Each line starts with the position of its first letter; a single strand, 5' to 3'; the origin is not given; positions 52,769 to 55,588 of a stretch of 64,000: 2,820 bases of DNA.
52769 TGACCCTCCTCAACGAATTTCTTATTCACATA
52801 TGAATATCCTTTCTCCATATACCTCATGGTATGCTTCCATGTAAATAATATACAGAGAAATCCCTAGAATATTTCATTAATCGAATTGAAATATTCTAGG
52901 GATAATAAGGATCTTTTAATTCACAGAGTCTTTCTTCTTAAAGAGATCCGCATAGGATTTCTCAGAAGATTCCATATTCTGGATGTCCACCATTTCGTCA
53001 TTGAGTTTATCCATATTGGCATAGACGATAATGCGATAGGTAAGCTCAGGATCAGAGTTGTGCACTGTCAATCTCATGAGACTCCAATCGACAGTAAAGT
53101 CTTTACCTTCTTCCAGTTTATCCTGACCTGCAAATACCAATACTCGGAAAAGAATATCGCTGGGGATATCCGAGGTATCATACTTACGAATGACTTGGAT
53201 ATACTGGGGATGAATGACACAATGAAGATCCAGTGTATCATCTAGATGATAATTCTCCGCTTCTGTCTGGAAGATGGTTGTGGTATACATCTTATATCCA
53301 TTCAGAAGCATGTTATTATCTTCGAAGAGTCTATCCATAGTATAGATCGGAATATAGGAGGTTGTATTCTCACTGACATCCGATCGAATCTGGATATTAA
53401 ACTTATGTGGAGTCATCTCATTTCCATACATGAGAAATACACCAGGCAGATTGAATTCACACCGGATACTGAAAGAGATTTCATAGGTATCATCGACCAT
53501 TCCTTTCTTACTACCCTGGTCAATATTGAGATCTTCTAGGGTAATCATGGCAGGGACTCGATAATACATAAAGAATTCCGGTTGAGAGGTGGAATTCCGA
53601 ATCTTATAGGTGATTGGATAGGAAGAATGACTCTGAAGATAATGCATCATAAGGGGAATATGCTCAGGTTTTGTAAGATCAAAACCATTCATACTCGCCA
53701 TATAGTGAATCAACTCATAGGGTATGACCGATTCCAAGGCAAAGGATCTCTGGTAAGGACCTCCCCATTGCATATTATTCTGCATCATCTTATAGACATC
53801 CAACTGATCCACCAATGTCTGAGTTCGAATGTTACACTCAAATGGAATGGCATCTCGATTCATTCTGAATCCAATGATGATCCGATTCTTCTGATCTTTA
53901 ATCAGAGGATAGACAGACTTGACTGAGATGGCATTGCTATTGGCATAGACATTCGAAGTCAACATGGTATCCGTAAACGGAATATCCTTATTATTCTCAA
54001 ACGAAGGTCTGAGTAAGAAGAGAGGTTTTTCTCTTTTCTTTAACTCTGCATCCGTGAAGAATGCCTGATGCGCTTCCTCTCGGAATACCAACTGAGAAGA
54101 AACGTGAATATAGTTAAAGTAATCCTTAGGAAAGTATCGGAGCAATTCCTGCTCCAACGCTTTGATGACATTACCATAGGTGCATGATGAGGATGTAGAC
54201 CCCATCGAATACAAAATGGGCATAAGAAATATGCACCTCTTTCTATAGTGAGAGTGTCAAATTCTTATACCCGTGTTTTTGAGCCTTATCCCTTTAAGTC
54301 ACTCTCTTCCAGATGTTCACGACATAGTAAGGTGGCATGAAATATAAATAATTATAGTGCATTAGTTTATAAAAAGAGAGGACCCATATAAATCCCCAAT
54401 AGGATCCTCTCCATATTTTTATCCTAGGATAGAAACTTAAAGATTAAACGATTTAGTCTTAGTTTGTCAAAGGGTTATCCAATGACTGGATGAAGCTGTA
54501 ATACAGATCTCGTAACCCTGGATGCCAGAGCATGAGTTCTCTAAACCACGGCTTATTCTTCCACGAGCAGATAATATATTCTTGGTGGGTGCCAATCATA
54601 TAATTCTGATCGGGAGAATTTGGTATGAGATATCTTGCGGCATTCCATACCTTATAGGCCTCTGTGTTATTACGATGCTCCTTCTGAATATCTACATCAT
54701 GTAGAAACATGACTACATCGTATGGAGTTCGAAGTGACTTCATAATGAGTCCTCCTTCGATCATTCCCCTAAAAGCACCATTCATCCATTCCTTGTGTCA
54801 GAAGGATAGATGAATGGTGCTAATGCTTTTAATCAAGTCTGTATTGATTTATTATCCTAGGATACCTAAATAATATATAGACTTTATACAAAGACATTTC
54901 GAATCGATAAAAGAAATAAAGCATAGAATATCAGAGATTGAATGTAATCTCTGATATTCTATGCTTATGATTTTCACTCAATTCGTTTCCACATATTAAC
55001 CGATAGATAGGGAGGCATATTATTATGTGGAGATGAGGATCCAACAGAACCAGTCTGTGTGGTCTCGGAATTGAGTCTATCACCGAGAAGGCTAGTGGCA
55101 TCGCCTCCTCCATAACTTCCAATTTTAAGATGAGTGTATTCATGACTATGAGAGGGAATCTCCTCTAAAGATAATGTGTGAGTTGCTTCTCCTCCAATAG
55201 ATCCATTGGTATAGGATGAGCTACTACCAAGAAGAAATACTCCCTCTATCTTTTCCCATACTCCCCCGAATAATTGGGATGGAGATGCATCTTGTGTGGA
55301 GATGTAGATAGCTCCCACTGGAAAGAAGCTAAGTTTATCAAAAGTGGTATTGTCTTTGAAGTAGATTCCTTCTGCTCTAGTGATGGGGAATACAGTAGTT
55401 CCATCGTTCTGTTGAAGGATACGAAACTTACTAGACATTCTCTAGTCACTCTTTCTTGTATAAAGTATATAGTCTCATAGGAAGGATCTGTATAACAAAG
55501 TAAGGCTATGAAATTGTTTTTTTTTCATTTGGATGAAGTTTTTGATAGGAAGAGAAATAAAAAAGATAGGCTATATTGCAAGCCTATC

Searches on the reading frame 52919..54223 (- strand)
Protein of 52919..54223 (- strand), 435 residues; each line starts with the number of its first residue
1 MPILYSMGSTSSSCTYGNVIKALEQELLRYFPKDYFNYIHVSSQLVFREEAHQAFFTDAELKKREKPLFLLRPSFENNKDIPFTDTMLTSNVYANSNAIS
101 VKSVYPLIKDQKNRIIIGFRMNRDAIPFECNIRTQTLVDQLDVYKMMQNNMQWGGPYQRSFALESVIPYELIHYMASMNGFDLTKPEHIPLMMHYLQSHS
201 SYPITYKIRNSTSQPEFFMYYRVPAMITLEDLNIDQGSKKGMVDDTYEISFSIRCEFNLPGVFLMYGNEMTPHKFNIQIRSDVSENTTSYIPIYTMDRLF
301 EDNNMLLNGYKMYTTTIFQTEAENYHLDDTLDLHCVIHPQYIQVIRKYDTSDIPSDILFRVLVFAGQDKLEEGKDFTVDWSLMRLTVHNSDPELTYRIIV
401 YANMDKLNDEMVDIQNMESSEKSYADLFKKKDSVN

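Call 10: search_protein_families(library=pfam, proteins=[window:52919-54223:-], max_evalue=0.001)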
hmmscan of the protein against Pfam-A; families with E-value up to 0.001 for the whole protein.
window:52919-54223:- (435 aa): 0 families

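Call 11: search_protein_families(library=phrogs, proteins=[window:52919-54223:-], max_evalue=0.001)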
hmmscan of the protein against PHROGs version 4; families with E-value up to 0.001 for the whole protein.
window:52919-54223:- (435 aa): 1 family
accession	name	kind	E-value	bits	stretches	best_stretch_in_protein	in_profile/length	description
phrog_21946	-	unknown function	3.3e-29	103.4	1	9-410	12-399/417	-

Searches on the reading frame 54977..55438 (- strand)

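Call 10: search_protein_families(library=pfam, proteins=[window:54977-55438:-], max_evalue=0.001)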
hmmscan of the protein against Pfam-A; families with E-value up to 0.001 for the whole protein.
window:54977-55438:- (154 aa): 1 family
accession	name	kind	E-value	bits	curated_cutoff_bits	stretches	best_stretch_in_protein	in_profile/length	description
PF21939.1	Gp10_C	-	2.3e-17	64.7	27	1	38-153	5-139/139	Baseplate structural protein Gp10, C-terminal domain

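Call 11: search_protein_families(library=phrogs, proteins=[window:54977-55438:-], max_evalue=0.001)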
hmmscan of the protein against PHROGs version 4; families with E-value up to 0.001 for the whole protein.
window:54977-55438:- (154 aa): 8 families
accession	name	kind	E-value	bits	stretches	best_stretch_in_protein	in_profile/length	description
phrog_24267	-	unknown function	2.3e-22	80.9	1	24-152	131-264/266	-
phrog_5717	-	tail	1.9e-15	57.2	1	37-153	1001-1149/1150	tail protein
phrog_6465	-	tail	6e-15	56.6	1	38-103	118-198/281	tail protein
phrog_8469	-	tail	2.9e-11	44.2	1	66-101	162-197/303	tail fiber protein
phrog_8763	-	tail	1.6e-06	27.6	1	75-149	642-744/1024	tail protein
phrog_9116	-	tail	2.2e-06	27.7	1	79-148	133-206/455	tail protein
phrog_5795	-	tail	0.00021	20.6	1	82-139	453-516/968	tail protein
phrog_2097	-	tail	0.00049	19.9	0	29-136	376-475/644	tail fiber protein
